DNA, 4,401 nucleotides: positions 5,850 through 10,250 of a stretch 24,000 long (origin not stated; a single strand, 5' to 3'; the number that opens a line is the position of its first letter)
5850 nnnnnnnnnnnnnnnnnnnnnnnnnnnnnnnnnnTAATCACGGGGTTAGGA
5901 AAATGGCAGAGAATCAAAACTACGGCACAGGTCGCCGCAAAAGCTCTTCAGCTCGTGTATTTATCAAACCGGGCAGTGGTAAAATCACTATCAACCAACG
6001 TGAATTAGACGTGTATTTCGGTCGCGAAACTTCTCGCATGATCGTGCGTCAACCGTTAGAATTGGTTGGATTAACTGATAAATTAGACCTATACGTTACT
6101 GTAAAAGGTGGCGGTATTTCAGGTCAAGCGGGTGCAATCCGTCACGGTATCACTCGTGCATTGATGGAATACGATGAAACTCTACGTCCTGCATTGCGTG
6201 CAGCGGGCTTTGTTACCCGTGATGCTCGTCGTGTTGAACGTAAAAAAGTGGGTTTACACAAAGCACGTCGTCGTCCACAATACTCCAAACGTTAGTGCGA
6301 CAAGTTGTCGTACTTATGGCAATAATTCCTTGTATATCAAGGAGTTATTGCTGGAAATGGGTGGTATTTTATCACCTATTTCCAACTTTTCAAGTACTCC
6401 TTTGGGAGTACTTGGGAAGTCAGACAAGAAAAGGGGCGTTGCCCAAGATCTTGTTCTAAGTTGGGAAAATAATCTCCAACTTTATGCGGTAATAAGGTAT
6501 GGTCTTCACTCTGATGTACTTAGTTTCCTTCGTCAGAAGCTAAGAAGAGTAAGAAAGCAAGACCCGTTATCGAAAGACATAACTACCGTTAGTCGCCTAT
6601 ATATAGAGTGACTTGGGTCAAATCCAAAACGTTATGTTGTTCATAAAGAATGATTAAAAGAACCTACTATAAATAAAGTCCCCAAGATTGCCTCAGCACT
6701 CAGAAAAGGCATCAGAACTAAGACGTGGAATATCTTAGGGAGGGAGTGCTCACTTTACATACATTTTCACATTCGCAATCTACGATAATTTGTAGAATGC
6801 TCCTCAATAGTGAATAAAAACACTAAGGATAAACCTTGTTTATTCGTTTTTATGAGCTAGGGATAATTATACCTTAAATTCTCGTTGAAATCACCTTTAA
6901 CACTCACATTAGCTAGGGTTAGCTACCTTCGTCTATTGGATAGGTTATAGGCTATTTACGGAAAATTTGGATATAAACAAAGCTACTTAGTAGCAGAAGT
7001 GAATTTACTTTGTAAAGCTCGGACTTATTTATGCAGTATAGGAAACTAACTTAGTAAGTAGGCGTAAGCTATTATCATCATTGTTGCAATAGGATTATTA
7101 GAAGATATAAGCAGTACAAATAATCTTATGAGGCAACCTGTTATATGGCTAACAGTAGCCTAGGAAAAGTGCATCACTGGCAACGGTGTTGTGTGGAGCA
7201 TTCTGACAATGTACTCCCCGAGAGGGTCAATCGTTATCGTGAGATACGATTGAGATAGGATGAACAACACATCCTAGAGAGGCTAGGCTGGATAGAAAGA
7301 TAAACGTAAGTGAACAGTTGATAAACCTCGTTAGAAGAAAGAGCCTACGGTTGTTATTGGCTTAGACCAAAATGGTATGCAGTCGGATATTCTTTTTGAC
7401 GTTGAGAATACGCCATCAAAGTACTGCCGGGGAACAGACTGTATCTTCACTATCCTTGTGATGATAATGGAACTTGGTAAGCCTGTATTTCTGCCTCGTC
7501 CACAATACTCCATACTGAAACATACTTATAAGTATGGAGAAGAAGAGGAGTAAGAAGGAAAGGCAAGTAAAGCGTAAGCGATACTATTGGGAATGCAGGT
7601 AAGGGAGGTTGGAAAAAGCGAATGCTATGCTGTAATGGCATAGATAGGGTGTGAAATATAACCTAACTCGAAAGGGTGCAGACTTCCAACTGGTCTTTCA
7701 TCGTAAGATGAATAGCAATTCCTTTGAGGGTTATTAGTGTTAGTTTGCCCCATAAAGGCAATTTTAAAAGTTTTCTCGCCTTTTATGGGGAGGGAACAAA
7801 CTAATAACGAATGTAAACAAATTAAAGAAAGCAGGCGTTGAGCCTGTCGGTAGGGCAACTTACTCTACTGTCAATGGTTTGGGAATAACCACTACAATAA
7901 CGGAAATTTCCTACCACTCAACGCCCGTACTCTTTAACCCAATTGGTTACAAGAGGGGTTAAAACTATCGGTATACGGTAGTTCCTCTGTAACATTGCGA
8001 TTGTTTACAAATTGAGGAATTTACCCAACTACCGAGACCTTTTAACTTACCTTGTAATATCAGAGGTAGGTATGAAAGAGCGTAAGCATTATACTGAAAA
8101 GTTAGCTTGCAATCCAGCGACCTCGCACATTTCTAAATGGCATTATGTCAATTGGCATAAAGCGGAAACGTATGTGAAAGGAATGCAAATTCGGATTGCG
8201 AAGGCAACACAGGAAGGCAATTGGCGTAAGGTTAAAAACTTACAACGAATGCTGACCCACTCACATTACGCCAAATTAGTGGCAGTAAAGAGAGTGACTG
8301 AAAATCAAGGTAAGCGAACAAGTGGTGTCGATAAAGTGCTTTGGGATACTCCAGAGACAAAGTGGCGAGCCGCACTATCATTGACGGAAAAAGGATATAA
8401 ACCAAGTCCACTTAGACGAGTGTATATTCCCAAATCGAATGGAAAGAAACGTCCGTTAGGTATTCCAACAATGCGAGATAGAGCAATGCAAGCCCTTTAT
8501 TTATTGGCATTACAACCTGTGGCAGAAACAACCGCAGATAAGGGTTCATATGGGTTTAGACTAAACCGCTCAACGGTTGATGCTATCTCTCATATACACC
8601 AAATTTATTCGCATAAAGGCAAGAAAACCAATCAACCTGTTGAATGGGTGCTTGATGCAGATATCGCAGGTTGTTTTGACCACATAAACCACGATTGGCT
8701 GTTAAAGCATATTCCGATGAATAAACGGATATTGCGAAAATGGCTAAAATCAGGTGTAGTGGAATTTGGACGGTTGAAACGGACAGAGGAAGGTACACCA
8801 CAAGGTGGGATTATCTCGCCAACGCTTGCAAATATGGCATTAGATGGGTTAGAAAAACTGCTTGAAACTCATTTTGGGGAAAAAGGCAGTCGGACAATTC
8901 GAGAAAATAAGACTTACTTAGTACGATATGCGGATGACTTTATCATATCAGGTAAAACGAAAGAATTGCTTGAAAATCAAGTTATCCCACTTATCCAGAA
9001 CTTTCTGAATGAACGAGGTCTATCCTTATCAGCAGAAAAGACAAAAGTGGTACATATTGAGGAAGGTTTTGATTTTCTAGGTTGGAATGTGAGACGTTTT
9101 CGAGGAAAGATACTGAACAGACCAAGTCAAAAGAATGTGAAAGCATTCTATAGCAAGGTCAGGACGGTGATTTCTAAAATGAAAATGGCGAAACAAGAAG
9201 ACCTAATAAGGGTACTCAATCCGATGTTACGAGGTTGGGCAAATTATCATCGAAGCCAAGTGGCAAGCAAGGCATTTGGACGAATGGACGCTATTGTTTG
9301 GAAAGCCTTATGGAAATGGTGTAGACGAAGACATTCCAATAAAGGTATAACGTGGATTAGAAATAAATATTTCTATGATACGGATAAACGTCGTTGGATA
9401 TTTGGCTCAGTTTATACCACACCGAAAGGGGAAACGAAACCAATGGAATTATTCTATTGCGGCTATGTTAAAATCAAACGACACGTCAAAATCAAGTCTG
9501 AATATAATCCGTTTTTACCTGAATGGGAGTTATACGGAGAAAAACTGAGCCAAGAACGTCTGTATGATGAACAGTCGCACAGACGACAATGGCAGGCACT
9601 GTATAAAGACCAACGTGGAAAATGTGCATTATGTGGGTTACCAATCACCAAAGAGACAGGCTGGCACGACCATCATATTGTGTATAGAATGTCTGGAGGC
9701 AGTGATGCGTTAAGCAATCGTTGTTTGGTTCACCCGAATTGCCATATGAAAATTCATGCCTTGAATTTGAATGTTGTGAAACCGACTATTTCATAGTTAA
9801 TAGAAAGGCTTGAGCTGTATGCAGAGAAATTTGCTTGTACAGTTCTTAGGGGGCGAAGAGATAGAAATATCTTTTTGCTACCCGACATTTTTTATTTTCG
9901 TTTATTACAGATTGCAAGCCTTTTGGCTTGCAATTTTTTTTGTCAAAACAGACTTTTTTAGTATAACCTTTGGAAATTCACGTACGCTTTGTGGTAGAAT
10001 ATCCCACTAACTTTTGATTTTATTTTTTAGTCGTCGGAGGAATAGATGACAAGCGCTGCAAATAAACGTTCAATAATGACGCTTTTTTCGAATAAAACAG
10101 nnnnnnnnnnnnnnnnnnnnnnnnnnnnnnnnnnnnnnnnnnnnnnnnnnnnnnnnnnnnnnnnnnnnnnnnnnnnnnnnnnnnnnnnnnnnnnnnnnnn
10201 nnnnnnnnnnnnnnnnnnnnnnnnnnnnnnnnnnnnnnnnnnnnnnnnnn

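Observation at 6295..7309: About 1 kb of ORF-free, hairpin-dense RNA between the intact 5' splice site and the canonical ribozyme body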

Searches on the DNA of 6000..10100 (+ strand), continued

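Call 10: search_rna_families(sources=[L001, L002], threshold=gathering)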
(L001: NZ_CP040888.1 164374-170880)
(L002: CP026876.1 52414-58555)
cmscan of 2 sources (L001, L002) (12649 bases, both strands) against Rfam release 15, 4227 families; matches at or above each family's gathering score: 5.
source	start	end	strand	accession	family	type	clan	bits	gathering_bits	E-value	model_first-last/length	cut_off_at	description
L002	2633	2782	+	RF02012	group-II-D1D4-7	Intron;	CL00102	120.9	34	1.2e-25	1-151/151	no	Group II catalytic intron D1-D4-7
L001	2998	3145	+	RF02012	group-II-D1D4-7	Intron;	CL00102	107.1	34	3.1e-22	1-151/151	no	Group II catalytic intron D1-D4-7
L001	2602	2760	+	RF01794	sok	Gene; antitoxin;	-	84.4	59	5e-18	1-157/157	no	sok antitoxin (CssrC)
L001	5229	5305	+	RF00029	Intron_gpII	Intron;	-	68.2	40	5.4e-12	1-77/77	no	Group II catalytic intron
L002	4855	4931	+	RF00029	Intron_gpII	Intron;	-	57.8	40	1.9e-09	1-77/77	no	Group II catalytic intron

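Call 20: search_rna_families(sources=[L013, L014, L015, L017, L018, L019, L020, L022, L026, L041, L050, L069, L036], threshold=gathering)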
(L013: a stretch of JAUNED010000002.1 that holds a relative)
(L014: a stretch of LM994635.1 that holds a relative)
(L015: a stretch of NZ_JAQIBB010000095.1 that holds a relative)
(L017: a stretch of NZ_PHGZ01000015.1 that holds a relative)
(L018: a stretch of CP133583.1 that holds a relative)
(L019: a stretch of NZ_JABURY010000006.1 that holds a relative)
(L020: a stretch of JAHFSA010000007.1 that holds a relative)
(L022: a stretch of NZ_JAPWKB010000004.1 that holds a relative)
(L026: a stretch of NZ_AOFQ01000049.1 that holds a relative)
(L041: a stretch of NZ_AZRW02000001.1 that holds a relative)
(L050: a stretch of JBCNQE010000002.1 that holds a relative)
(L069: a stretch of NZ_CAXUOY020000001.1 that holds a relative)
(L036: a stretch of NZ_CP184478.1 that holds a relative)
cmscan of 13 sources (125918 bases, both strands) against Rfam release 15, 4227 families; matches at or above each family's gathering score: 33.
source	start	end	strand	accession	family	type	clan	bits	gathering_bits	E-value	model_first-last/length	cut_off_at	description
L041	3331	3478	+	RF02012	group-II-D1D4-7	Intron;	CL00102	121.2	34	1e-24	1-151/151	no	Group II catalytic intron D1-D4-7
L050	3311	3461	+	RF02012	group-II-D1D4-7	Intron;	CL00102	121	34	1.1e-24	1-151/151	no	Group II catalytic intron D1-D4-7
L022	3262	3416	+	RF02012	group-II-D1D4-7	Intron;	CL00102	117.9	34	6.4e-24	1-151/151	no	Group II catalytic intron D1-D4-7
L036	3750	3897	+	RF02012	group-II-D1D4-7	Intron;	CL00102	116.9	34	1.2e-23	1-151/151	no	Group II catalytic intron D1-D4-7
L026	3112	3261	+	RF02012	group-II-D1D4-7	Intron;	CL00102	115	34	3.5e-23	1-151/151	no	Group II catalytic intron D1-D4-7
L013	3100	3248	+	RF02012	group-II-D1D4-7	Intron;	CL00102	107.5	34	2.5e-21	1-151/151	no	Group II catalytic intron D1-D4-7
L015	6713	6859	+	RF02012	group-II-D1D4-7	Intron;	CL00102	107.3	34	2.7e-21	1-151/151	no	Group II catalytic intron D1-D4-7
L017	3101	3245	+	RF02012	group-II-D1D4-7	Intron;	CL00102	106.7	34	3.9e-21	1-151/151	no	Group II catalytic intron D1-D4-7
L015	3100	3246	+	RF02012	group-II-D1D4-7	Intron;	CL00102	106.1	34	5.4e-21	1-151/151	no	Group II catalytic intron D1-D4-7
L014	1126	1272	+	RF02012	group-II-D1D4-7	Intron;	CL00102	105.6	34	7.5e-21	1-151/151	no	Group II catalytic intron D1-D4-7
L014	3092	3238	+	RF02012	group-II-D1D4-7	Intron;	CL00102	105.6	34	7.5e-21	1-151/151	no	Group II catalytic intron D1-D4-7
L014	6729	6875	+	RF02012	group-II-D1D4-7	Intron;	CL00102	105.6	34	7.5e-21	1-151/151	no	Group II catalytic intron D1-D4-7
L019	3254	3407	+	RF02012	group-II-D1D4-7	Intron;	CL00102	101.7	34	7e-20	1-151/151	no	Group II catalytic intron D1-D4-7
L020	3261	3410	+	RF02012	group-II-D1D4-7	Intron;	CL00102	98.9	34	3.4e-19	1-151/151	no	Group II catalytic intron D1-D4-7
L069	3384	3528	+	RF02012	group-II-D1D4-7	Intron;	CL00102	98.1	34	5.3e-19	1-151/151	no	Group II catalytic intron D1-D4-7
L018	3256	3409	+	RF02012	group-II-D1D4-7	Intron;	CL00102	95.3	34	2.7e-18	1-151/151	no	Group II catalytic intron D1-D4-7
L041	2100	2173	+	RF00005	tRNA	Gene; tRNA;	CL00001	70.6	29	4.2e-13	1-71/71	no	tRNA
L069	5690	5766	+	RF00029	Intron_gpII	Intron;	-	68.7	40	4e-11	1-77/77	no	Group II catalytic intron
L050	5663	5739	+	RF00029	Intron_gpII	Intron;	-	68.2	40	5.4e-11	1-77/77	no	Group II catalytic intron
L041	2209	2281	+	RF00005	tRNA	Gene; tRNA;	CL00001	65.9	29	8.2e-12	1-71/71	no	tRNA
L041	2502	2574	+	RF00005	tRNA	Gene; tRNA;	CL00001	65.9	29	8.2e-12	1-71/71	no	tRNA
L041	5692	5768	+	RF00029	Intron_gpII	Intron;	-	64.5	40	4.3e-10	1-77/77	no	Group II catalytic intron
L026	5689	5765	+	RF00029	Intron_gpII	Intron;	-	64.1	40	5.3e-10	1-77/77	no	Group II catalytic intron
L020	5660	5736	+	RF00029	Intron_gpII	Intron;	-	63.7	40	6.7e-10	1-77/77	no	Group II catalytic intron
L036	5656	5732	+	RF00029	Intron_gpII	Intron;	-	63.5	40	7.4e-10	1-77/77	no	Group II catalytic intron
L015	5739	5815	+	RF00029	Intron_gpII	Intron;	-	63.1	40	9.5e-10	1-77/77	no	Group II catalytic intron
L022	5692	5768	+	RF00029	Intron_gpII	Intron;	-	62.2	40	1.6e-09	1-77/77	no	Group II catalytic intron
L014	5797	5874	+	RF00029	Intron_gpII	Intron;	-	61.6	40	2.1e-09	1-77/77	no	Group II catalytic intron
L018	5749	5825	+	RF00029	Intron_gpII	Intron;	-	59.9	40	5.6e-09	1-77/77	no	Group II catalytic intron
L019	5749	5825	+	RF00029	Intron_gpII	Intron;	-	59.9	40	5.6e-09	1-77/77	no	Group II catalytic intron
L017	5759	5835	+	RF00029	Intron_gpII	Intron;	-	58.9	40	1e-08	1-77/77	no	Group II catalytic intron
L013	5735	5811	+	RF00029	Intron_gpII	Intron;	-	58.5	40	1.2e-08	1-77/77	no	Group II catalytic intron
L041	2342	2423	+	RF00005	tRNA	Gene; tRNA;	CL00001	57.7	29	1.5e-09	1-71/71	no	tRNA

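Call 84: search_dna_similar(query=window:7137-7720:+, collection=ecoli_genomes, mode=distant, max_rows=30)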
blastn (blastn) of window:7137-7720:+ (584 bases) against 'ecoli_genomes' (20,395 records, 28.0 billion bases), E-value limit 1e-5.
Records with a match: 172; places in all: 183; records where one place covers at least 80% of the query: 2.
Genomes with a match: 157 of 5426; with a place that covers at least 80% of the query: 2. Places per genome that has any: lowest 1, median 1, highest 9. On chromosomes: 26 places; on plasmids: 157.
Best place of each record, by identity: 60-80% 172.
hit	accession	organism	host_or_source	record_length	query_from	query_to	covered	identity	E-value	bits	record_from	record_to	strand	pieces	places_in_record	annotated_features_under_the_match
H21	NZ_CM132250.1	Escherichia coli strain 23AR1101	Homo sapiens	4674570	1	568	81%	70.3%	3e-18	196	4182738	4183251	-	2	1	none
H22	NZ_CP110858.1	Escherichia coli strain LST200A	Homo sapiens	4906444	1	568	81%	69.4%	6e-14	176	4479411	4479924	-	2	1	none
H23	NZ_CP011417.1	Escherichia coli strain CFSAN029787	Homo sapiens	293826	426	566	24%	77.8%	3e-17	99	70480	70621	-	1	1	none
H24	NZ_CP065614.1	Escherichia coli strain FDAARGOS_944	missing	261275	426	566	24%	77.8%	3e-17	99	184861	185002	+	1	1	none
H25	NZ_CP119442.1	Escherichia coli O121 strain 201805972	Homo sapiens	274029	426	566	24%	77.8%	3e-17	99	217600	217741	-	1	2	none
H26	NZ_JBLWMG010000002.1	Escherichia coli strain RMDEC332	Homo sapiens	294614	426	566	24%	77.8%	3e-17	99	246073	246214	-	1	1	none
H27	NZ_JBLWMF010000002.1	Escherichia coli strain RMDEC364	Homo sapiens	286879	426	566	24%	77.8%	3e-17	99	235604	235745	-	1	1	none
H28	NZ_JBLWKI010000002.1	Escherichia coli strain VL40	Homo sapiens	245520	426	566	24%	77.8%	3e-17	99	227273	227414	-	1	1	none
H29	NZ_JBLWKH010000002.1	Escherichia coli strain VL46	Homo sapiens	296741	426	566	24%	77.8%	3e-17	99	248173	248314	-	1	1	none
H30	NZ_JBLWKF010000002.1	Escherichia coli strain VL7S7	Homo sapiens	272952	426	566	24%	77.8%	3e-17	99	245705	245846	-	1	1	none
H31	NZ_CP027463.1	Escherichia coli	missing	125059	425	565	24%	73.5%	2e-13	87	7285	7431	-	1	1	none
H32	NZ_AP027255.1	Escherichia coli strain JNE120442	Homo sapiens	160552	425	565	24%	73.5%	2e-13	87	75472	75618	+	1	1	none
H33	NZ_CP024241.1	Escherichia coli O114:H49 strain 90-9280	missing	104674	425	565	24%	73.0%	2e-14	90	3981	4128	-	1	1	none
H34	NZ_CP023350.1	Escherichia coli strain ETEC-2264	Homo sapiens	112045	425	565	24%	73.0%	2e-14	90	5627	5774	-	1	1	none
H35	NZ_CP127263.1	Escherichia coli strain TW10828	Homo sapiens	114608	425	565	24%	73.0%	2e-14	90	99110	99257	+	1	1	none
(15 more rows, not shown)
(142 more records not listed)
